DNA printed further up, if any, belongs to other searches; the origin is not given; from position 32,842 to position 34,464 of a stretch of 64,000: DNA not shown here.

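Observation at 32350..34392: Heptaheme cytochrome c-TPR lipoprotein next to a two-component system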

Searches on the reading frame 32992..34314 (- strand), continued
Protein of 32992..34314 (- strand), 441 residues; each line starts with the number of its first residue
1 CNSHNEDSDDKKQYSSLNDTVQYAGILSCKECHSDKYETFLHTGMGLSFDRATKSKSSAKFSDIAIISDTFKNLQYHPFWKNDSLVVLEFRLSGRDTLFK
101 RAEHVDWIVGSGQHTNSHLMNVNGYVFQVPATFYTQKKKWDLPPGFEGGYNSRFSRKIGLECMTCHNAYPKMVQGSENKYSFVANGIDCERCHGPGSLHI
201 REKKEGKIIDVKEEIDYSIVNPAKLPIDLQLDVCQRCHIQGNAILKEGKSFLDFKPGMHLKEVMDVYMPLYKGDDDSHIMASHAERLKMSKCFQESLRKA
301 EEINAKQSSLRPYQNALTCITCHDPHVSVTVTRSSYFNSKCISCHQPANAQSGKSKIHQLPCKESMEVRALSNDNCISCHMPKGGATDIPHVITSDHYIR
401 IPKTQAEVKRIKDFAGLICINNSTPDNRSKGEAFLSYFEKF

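Call 44: search_protein_families(library=pfam, proteins=[P0206, P0216, P0224, P0244, P0251, P0258, P0260, P0267, P0269, P0184], max_evalue=0.0001)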
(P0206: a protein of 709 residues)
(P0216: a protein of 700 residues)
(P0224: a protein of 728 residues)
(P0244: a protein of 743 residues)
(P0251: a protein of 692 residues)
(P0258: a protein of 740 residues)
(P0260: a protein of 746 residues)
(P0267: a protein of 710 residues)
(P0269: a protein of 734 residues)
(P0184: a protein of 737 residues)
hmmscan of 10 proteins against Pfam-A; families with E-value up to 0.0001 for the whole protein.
P0206 (709 aa): 24 families
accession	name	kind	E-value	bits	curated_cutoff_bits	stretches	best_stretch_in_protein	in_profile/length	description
PF07719.23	TPR_2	-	4e-31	105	27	1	661-692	3-34/34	Tetratricopeptide repeat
PF00515.34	TPR_1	-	7e-30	102.1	27.8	3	592-623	2-33/34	Tetratricopeptide repeat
PF14559.12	TPR_19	-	7.3e-25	87.5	25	2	636-700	2-66/68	Tetratricopeptide repeat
PF13431.12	TPR_17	-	1.1e-23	81.9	24.4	2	647-679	1-33/34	Tetratricopeptide repeat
PF13414.12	TPR_11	-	5.6e-23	80.8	26.8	1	632-671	1-40/42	TPR repeat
PF13181.12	TPR_8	-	2e-21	74.7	25.7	0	560-589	4-33/34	Tetratricopeptide repeat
PF13428.12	TPR_14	-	1.9e-17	62.5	23.5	0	661-701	3-43/44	Tetratricopeptide repeat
PF13424.12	TPR_12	-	3.3e-16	59.7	30.1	2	558-621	4-75/77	Tetratricopeptide repeat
PF13432.12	TPR_16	-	1.5e-15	57.7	32.7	1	630-692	2-64/65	Tetratricopeptide repeat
PF13176.12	TPR_7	-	8.5e-13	47.7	27.9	0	559-587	1-29/36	Tetratricopeptide repeat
PF13435.11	Cytochrome_C554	-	5.1e-11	43.8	20.8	0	202-238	48-84/84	Cytochrome c554 and c-prime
PF13174.12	TPR_6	-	4.4e-09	36.8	26.3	0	560-584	3-27/33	Tetratricopeptide repeat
PF25063.1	ARM_TT21_C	-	6e-09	36.5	35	1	535-697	33-202/209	Tetratricopeptide repeat protein 21 C-terminal ARM domain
PF14522.11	Cytochrome_C7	-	2.1e-08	34.3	24.8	0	337-390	10-66/67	Cytochrome c7 and related cytochrome c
PF12895.13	ANAPC3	-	5.4e-08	33.4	27.2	0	536-616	2-81/82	Anaphase-promoting complex, cyclosome, subunit 3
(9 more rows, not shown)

P0216 (700 aa): 32 families (the best 25 are shown)
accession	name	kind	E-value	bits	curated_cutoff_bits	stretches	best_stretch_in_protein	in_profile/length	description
PF00515.34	TPR_1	-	1.4e-38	129.6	27.8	2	550-583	1-34/34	Tetratricopeptide repeat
PF07719.23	TPR_2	-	1.2e-37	125.3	27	3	550-582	1-33/34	Tetratricopeptide repeat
PF13424.12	TPR_12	-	6.5e-34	116.4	30.1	5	549-615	2-75/77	Tetratricopeptide repeat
PF13414.12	TPR_11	-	3.5e-33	113.5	26.8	2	557-594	1-38/42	TPR repeat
PF13181.12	TPR_8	-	3.1e-31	105.3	25.7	2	550-582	1-33/34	Tetratricopeptide repeat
PF13431.12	TPR_17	-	3.5e-28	95.9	24.4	0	641-673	1-33/34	Tetratricopeptide repeat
PF13432.12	TPR_16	-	2.9e-26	92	32.7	3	488-549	3-64/65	Tetratricopeptide repeat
PF14559.12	TPR_19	-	2.8e-25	88.8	25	2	630-696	2-68/68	Tetratricopeptide repeat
PF13428.12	TPR_14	-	4.8e-24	82.8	23.5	1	552-593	3-44/44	Tetratricopeptide repeat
PF13374.12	TPR_10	-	8.7e-20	70.5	27.5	1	654-682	3-31/42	Tetratricopeptide repeat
PF13371.12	TPR_9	-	7.5e-19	68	35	2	491-550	4-63/73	Tetratricopeptide repeat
PF13176.12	TPR_7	-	2.9e-18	64.8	27.9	1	655-688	1-34/36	Tetratricopeptide repeat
PF13174.12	TPR_6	-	4.2e-17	62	26.3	0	486-514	4-32/33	Tetratricopeptide repeat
PF23914.1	TPR_CcmH_CycH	-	5.3e-15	56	42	1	596-686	61-154/158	Cytochrome c-type biogenesis protein H TPR domain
PF13435.11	Cytochrome_C554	-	2e-07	32.3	20.8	1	191-227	48-84/84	Cytochrome c554 and c-prime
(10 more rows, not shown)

P0224 (728 aa): 23 families
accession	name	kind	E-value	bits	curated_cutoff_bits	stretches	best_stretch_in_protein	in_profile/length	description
PF13181.12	TPR_8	-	1.7e-29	99.9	25.7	0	587-616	5-34/34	Tetratricopeptide repeat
PF07719.23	TPR_2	-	3.7e-28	95.7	27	1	585-616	3-34/34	Tetratricopeptide repeat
PF13432.12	TPR_16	-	6.8e-26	90.8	32.7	3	588-651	2-65/65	Tetratricopeptide repeat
PF13428.12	TPR_14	-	7.7e-26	88.4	23.5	0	590-624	8-42/44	Tetratricopeptide repeat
PF00515.34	TPR_1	-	2.3e-25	87.8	27.8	1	586-616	4-34/34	Tetratricopeptide repeat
PF13431.12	TPR_17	-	1.1e-24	85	24.4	1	606-638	2-34/34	Tetratricopeptide repeat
PF14559.12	TPR_19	-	3.4e-21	75.8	25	3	593-651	1-59/68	Tetratricopeptide repeat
PF13414.12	TPR_11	-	6.7e-19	67.7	26.8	1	590-628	1-39/42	TPR repeat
PF13424.12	TPR_12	-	3.7e-17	62.7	30.1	2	588-648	8-76/77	Tetratricopeptide repeat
PF13176.12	TPR_7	-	9.2e-14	50.7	27.9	0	653-681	1-31/36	Tetratricopeptide repeat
PF13371.12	TPR_9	-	1.3e-12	47.9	35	1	593-653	5-65/73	Tetratricopeptide repeat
PF13174.12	TPR_6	-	6.5e-10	39.4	26.3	0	587-615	4-32/33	Tetratricopeptide repeat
PF23914.1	TPR_CcmH_CycH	-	4.5e-09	36.8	42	1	571-714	4-150/158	Cytochrome c-type biogenesis protein H TPR domain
PF14537.11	Cytochrom_c3_2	-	5.1e-08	33.7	25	1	331-390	6-66/79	Cytochrome c3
PF13374.12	TPR_10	-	2.6e-07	30.9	27.5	0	590-612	9-31/42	Tetratricopeptide repeat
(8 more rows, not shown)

P0244 (743 aa): 14 families
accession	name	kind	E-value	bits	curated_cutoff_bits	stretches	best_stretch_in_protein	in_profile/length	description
PF14559.12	TPR_19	-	4.9e-22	78.5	25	2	677-737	6-66/68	Tetratricopeptide repeat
PF13414.12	TPR_11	-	2.5e-18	65.9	26.8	0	638-673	3-38/42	TPR repeat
PF13431.12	TPR_17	-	1.9e-16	59.3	24.4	0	684-716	1-33/34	Tetratricopeptide repeat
PF13432.12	TPR_16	-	1.7e-15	57.6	32.7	3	566-629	2-65/65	Tetratricopeptide repeat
PF13428.12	TPR_14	-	7.2e-15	54.5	23.5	0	596-636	2-42/44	Tetratricopeptide repeat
PF00515.34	TPR_1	-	3e-13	49.4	27.8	0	696-728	1-33/34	Tetratricopeptide repeat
PF07719.23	TPR_2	-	1.1e-12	47.4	27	0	696-726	1-31/34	Tetratricopeptide repeat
PF23914.1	TPR_CcmH_CycH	-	5.4e-12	46.3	42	1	626-728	47-153/158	Cytochrome c-type biogenesis protein H TPR domain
PF13181.12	TPR_8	-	1.6e-10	40.7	25.7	0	696-725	1-30/34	Tetratricopeptide repeat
PF13424.12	TPR_12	-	1.9e-07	31.6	30.1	0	681-726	22-75/77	Tetratricopeptide repeat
PF13429.12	TPR_15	-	5.5e-07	29.7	26.2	0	492-591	176-278/280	Tetratricopeptide repeat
PF13435.11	Cytochrome_C554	-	7.3e-07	30.5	20.8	0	190-226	48-84/84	Cytochrome c554 and c-prime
PF03704.23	BTAD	-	6.1e-06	27.1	22.1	0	597-657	64-124/146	Bacterial transcriptional activator domain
PF09699.15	Paired_CXXCH_1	-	7.1e-06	26.1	20.6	0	337-365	8-37/41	Doubled CXXCH motif (Paired_CXXCH_1)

P0251 (692 aa): 17 families
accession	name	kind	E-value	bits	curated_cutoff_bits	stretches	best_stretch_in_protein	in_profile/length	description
PF07719.23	TPR_2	-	8.6e-18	63.4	27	0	611-642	2-33/34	Tetratricopeptide repeat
PF13432.12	TPR_16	-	1.3e-17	64.4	32.7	1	620-678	7-65/65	Tetratricopeptide repeat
PF13428.12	TPR_14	-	7.6e-17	60.6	23.5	0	612-653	3-44/44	Tetratricopeptide repeat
PF14559.12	TPR_19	-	3.6e-15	56.5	25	0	622-676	3-57/68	Tetratricopeptide repeat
PF13181.12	TPR_8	-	9.1e-13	47.7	25.7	0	611-641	2-32/34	Tetratricopeptide repeat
PF00515.34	TPR_1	-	6.9e-12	45.1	27.8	0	611-641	2-32/34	Tetratricopeptide repeat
PF13431.12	TPR_17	-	4.2e-11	42.6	24.4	0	468-493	7-32/34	Tetratricopeptide repeat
PF23914.1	TPR_CcmH_CycH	-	2.2e-10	41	42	0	463-570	39-150/158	Cytochrome c-type biogenesis protein H TPR domain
PF13424.12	TPR_12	-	5.2e-10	39.8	30.1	0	575-639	3-74/77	Tetratricopeptide repeat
PF13371.12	TPR_9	-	5.2e-10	39.6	35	1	619-687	4-71/73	Tetratricopeptide repeat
PF13414.12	TPR_11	-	5.5e-09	36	26.8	0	620-656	4-40/42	TPR repeat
PF13174.12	TPR_6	-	1.6e-08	35.1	26.3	0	647-675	3-31/33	Tetratricopeptide repeat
PF13176.12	TPR_7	-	2.5e-08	33.8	27.9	0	612-645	1-34/36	Tetratricopeptide repeat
PF25062.1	ARM_TT21_N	-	3.3e-07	30.7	40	0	574-683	99-208/222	Tetratricopeptide repeat protein 21 N-terminal ARM repeat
PF14522.11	Cytochrome_C7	-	1.7e-06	28.2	24.8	0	185-262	14-66/67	Cytochrome c7 and related cytochrome c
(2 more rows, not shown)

P0258 (740 aa): 12 families
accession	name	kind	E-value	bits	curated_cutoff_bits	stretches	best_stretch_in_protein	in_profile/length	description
PF14559.12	TPR_19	-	1.9e-12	47.8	25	2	672-736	1-65/68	Tetratricopeptide repeat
PF07719.23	TPR_2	-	2e-07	31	27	0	697-729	2-34/34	Tetratricopeptide repeat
PF23914.1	TPR_CcmH_CycH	-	6.3e-07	29.8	42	0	562-655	56-148/158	Cytochrome c-type biogenesis protein H TPR domain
PF13432.12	TPR_16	-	1.3e-06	29.1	32.7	1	667-730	2-65/65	Tetratricopeptide repeat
PF09699.15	Paired_CXXCH_1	-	1.4e-06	28.3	20.6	0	352-381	8-38/41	Doubled CXXCH motif (Paired_CXXCH_1)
PF13431.12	TPR_17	-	1.5e-06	28.4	24.4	0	685-716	2-33/34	Tetratricopeptide repeat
PF14537.11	Cytochrom_c3_2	-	4.4e-06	27.5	25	0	350-411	6-67/79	Cytochrome c3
PF13181.12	TPR_8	-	3.2e-05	24.2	25.7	0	663-695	2-34/34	Tetratricopeptide repeat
PF00515.34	TPR_1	-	3.2e-05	24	27.8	0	697-729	2-34/34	Tetratricopeptide repeat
PF14522.11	Cytochrome_C7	-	7.1e-05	23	24.8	0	208-245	43-66/67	Cytochrome c7 and related cytochrome c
PF13428.12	TPR_14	-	7.2e-05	23.5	23.5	0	556-599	1-44/44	Tetratricopeptide repeat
PF13371.12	TPR_9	-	7.8e-05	23.1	35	1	672-739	5-72/73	Tetratricopeptide repeat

P0260 (746 aa): 15 families
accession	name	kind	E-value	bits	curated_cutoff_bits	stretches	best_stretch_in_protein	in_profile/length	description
PF14559.12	TPR_19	-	4.5e-16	59.4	25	1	676-737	6-66/68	Tetratricopeptide repeat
PF13428.12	TPR_14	-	4.3e-14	52.1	23.5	1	560-601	3-44/44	Tetratricopeptide repeat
PF13432.12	TPR_16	-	8.3e-14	52.2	32.7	1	563-623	2-62/65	Tetratricopeptide repeat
PF07719.23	TPR_2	-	2.1e-13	49.7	27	0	560-590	3-33/34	Tetratricopeptide repeat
PF25063.1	ARM_TT21_C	-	3.3e-09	37.3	35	1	516-613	55-150/209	Tetratricopeptide repeat protein 21 C-terminal ARM domain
PF13181.12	TPR_8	-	1.6e-08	34.5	25.7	0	560-590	3-33/34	Tetratricopeptide repeat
PF13424.12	TPR_12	-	7e-08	33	30.1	0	558-620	3-73/77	Tetratricopeptide repeat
PF13435.11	Cytochrome_C554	-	9.8e-08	33.3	20.8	0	224-262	46-84/84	Cytochrome c554 and c-prime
PF23914.1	TPR_CcmH_CycH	-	3.8e-07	30.5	42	0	490-544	97-151/158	Cytochrome c-type biogenesis protein H TPR domain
PF00515.34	TPR_1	-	6.4e-07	29.4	27.8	0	560-591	3-34/34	Tetratricopeptide repeat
PF14522.11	Cytochrome_C7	-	4.2e-06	26.9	24.8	0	226-307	13-66/67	Cytochrome c7 and related cytochrome c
PF14537.11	Cytochrom_c3_2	-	4.3e-06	27.5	25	0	368-427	6-65/79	Cytochrome c3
PF13431.12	TPR_17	-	5.4e-06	26.7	24.4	0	560-578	15-33/34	Tetratricopeptide repeat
PF12895.13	ANAPC3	-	6.8e-06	26.7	27.2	0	560-614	26-78/82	Anaphase-promoting complex, cyclosome, subunit 3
PF13176.12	TPR_7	-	8.6e-06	25.9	27.9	0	667-690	5-28/36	Tetratricopeptide repeat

P0267 (710 aa): 16 families
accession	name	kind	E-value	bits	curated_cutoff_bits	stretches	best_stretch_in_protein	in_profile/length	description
PF13432.12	TPR_16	-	1.5e-25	89.7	32.7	4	601-663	3-65/65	Tetratricopeptide repeat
PF07719.23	TPR_2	-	5.7e-24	82.7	27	0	596-627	2-33/34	Tetratricopeptide repeat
PF14559.12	TPR_19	-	6.3e-21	74.9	25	2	608-670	4-66/68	Tetratricopeptide repeat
PF13428.12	TPR_14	-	2.3e-20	71.5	23.5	0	631-670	3-42/44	Tetratricopeptide repeat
PF13181.12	TPR_8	-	3.2e-17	61.6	25.7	0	597-627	3-33/34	Tetratricopeptide repeat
PF13414.12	TPR_11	-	2.8e-15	56.1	26.8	0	607-641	6-40/42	TPR repeat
PF00515.34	TPR_1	-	1.1e-14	53.9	27.8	0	597-627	3-33/34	Tetratricopeptide repeat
PF13424.12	TPR_12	-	1.9e-12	47.6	30.1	0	629-693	3-75/77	Tetratricopeptide repeat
PF23914.1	TPR_CcmH_CycH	-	3.8e-11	43.5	42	0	634-703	55-127/158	Cytochrome c-type biogenesis protein H TPR domain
PF13371.12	TPR_9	-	2.8e-09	37.3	35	1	636-702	2-68/73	Tetratricopeptide repeat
PF14537.11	Cytochrom_c3_2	-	3.8e-09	37.3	25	0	324-386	6-66/79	Cytochrome c3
PF13431.12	TPR_17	-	1.4e-08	34.7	24.4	0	586-614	5-32/34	Tetratricopeptide repeat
PF13174.12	TPR_6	-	8.2e-08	32.9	26.3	0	562-591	2-31/33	Tetratricopeptide repeat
PF14561.12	TPR_20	-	4.4e-07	30.6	25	0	543-593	5-55/90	Tetratricopeptide repeat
PF13176.12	TPR_7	-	2.3e-06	27.7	27.9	0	597-627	1-31/36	Tetratricopeptide repeat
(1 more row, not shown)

P0269 (734 aa): 9 families
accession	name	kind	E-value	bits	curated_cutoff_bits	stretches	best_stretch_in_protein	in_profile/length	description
PF14559.12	TPR_19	-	1.3e-14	54.7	25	0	600-665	2-66/68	Tetratricopeptide repeat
PF13432.12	TPR_16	-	7.2e-14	52.4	32.7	1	525-589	1-65/65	Tetratricopeptide repeat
PF13428.12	TPR_14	-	1.2e-13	50.7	23.5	1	556-596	2-42/44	Tetratricopeptide repeat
PF07719.23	TPR_2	-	4.5e-10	39.3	27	0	555-586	1-32/34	Tetratricopeptide repeat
PF13429.12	TPR_15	-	2e-08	34.4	26.2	0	676-729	131-184/280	Tetratricopeptide repeat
PF14522.11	Cytochrome_C7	-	6.2e-07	29.6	24.8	0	213-290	15-66/67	Cytochrome c7 and related cytochrome c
PF13181.12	TPR_8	-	9.1e-07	29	25.7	0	555-586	1-32/34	Tetratricopeptide repeat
PF12895.13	ANAPC3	-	7.1e-06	26.7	27.2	0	608-681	8-79/82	Anaphase-promoting complex, cyclosome, subunit 3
PF23914.1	TPR_CcmH_CycH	-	2.1e-05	24.9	42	0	544-659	39-157/158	Cytochrome c-type biogenesis protein H TPR domain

P0184 (737 aa): 18 families
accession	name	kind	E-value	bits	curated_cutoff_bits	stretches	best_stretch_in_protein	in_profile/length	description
PF21981.2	RecX_HTH3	-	9.5e-12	45.3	26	1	104-145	3-45/48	RecX, third three-helix domain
PF07719.23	TPR_2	-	4e-11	42.6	27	1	693-725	2-34/34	Tetratricopeptide repeat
PF02631.22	RecX_HTH2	-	3.7e-10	40.3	26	1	53-91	1-39/42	RecX, second three-helix domain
PF14559.12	TPR_19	-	6.1e-09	36.5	25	1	676-733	9-65/68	Tetratricopeptide repeat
PF14522.11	Cytochrome_C7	-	2.9e-08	33.9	24.8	0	453-509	12-66/67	Cytochrome c7 and related cytochrome c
PF00515.34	TPR_1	-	4.7e-08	33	27.8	0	693-725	2-34/34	Tetratricopeptide repeat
PF23914.1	TPR_CcmH_CycH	-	2.2e-07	31.3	42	1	608-720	40-149/158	Cytochrome c-type biogenesis protein H TPR domain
PF13424.12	TPR_12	-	4.2e-07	30.5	30.1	0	693-720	4-31/77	Tetratricopeptide repeat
PF13428.12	TPR_14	-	1.2e-06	29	23.5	0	693-729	2-38/44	Tetratricopeptide repeat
PF13181.12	TPR_8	-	1.2e-06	28.6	25.7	0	693-725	2-34/34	Tetratricopeptide repeat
PF13435.11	Cytochrome_C554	-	2.2e-06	29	20.8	0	315-352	46-84/84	Cytochrome c554 and c-prime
PF13374.12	TPR_10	-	3.2e-06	27.4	27.5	0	694-720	4-30/42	Tetratricopeptide repeat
PF09699.15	Paired_CXXCH_1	-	9.9e-06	25.6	20.6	0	456-486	8-39/41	Doubled CXXCH motif (Paired_CXXCH_1)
PF13431.12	TPR_17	-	1.1e-05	25.8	24.4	0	689-712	10-33/34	Tetratricopeptide repeat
PF13414.12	TPR_11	-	1.6e-05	24.9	26.8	0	629-655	4-30/42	TPR repeat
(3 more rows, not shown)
